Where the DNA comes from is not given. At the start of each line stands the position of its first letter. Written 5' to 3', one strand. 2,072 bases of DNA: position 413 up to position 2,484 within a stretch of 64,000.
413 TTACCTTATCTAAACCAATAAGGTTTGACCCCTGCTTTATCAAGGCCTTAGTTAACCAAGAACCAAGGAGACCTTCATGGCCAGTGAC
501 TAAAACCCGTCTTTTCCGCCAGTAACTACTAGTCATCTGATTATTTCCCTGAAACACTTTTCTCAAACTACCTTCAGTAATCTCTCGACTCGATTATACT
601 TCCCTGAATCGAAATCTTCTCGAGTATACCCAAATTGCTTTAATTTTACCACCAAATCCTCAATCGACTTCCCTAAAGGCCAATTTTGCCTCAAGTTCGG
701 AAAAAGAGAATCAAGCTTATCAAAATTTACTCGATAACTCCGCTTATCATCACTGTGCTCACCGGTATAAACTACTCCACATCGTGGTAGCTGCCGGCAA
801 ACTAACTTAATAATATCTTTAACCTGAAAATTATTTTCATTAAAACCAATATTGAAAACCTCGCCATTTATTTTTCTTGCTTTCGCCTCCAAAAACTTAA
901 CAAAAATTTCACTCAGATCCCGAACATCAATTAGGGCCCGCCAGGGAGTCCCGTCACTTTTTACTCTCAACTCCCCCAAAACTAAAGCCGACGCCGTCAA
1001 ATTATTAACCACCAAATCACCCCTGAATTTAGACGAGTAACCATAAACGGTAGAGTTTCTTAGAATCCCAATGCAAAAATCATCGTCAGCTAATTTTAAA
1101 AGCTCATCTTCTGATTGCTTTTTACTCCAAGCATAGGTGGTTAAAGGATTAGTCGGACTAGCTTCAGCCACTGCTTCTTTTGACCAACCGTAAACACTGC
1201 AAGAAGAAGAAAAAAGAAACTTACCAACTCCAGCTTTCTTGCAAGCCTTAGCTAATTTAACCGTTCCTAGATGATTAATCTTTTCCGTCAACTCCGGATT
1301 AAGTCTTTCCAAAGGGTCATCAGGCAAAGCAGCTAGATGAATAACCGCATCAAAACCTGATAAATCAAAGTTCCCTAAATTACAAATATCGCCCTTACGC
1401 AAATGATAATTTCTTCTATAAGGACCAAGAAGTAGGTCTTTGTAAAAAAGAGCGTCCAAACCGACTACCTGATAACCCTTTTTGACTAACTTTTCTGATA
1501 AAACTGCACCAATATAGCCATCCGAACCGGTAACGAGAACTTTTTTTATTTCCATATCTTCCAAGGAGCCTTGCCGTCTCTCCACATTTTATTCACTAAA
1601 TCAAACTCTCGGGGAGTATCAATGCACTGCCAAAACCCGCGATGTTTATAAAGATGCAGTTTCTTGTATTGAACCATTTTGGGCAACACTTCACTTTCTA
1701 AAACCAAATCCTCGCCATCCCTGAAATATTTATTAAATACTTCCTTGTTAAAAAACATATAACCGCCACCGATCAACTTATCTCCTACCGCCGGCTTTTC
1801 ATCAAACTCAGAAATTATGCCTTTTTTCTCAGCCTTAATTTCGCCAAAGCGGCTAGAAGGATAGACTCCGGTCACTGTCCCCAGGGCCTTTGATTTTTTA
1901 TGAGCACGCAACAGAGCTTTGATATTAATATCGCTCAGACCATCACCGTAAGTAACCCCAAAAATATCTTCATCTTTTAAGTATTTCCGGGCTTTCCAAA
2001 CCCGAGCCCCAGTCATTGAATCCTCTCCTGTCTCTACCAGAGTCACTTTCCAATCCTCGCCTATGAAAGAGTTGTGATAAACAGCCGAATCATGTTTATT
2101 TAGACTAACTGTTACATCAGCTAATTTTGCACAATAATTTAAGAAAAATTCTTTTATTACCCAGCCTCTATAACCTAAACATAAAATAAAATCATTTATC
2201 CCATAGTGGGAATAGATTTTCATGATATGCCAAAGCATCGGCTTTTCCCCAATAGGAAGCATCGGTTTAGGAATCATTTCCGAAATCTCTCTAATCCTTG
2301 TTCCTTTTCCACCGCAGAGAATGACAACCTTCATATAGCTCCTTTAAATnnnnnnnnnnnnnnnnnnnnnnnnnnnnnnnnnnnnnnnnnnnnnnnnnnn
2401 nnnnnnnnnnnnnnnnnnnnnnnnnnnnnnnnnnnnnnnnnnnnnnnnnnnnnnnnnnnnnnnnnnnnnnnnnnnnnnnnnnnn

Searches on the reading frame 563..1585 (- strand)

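Call 44: search_protein_families(library=pfam, proteins=[window:563-1585:-], max_evalue=0.001)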
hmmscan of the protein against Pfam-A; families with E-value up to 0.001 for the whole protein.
window:563-1585:- (340 aa): 8 families
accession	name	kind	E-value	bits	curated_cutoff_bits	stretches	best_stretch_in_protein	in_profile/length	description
PF01370.27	Epimerase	-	1.5e-41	142.8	20.9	1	16-247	1-240/240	NAD dependent epimerase/dehydratase family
PF16363.11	GDP_Man_Dehyd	-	1.1e-22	81.4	27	1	17-254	1-264/332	GDP-mannose 4,6 dehydratase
PF04321.23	RmlD_sub_bind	-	2.4e-14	53.5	27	1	15-237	2-202/287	RmlD substrate binding domain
PF01073.25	3Beta_HSD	-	3.1e-14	53.1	22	1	17-194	1-195/280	3-beta hydroxysteroid dehydrogenase/isomerase family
PF07993.18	NAD_binding_4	-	1.4e-06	28.1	20.1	1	78-195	89-220/258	Male sterility protein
PF13460.12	NAD_binding_10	-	2.8e-05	24.5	27.2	1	20-162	1-131/184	NAD(P)H-binding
PF02719.21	Polysacc_synt_2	-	0.0001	22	20.2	0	77-134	77-140/293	Polysaccharide biosynthesis protein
PF05368.20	NmrA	-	0.00071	19.7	27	0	14-41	3-30/298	NmrA-like family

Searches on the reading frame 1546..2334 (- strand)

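Call 44: search_protein_families(library=pfam, proteins=[window:1546-2334:-], max_evalue=0.001)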
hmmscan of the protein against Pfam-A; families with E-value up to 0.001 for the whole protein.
window:1546-2334:- (262 aa): 2 families
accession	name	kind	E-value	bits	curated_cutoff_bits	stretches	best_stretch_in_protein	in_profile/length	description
PF00483.29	NTP_transferase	-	1.4e-24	87.5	21.2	1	2-236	1-227/245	Nucleotidyl transferase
PF12804.13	NTP_transf_3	-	9.1e-07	29.6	27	1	3-56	1-49/160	MobA-like NTP transferase domain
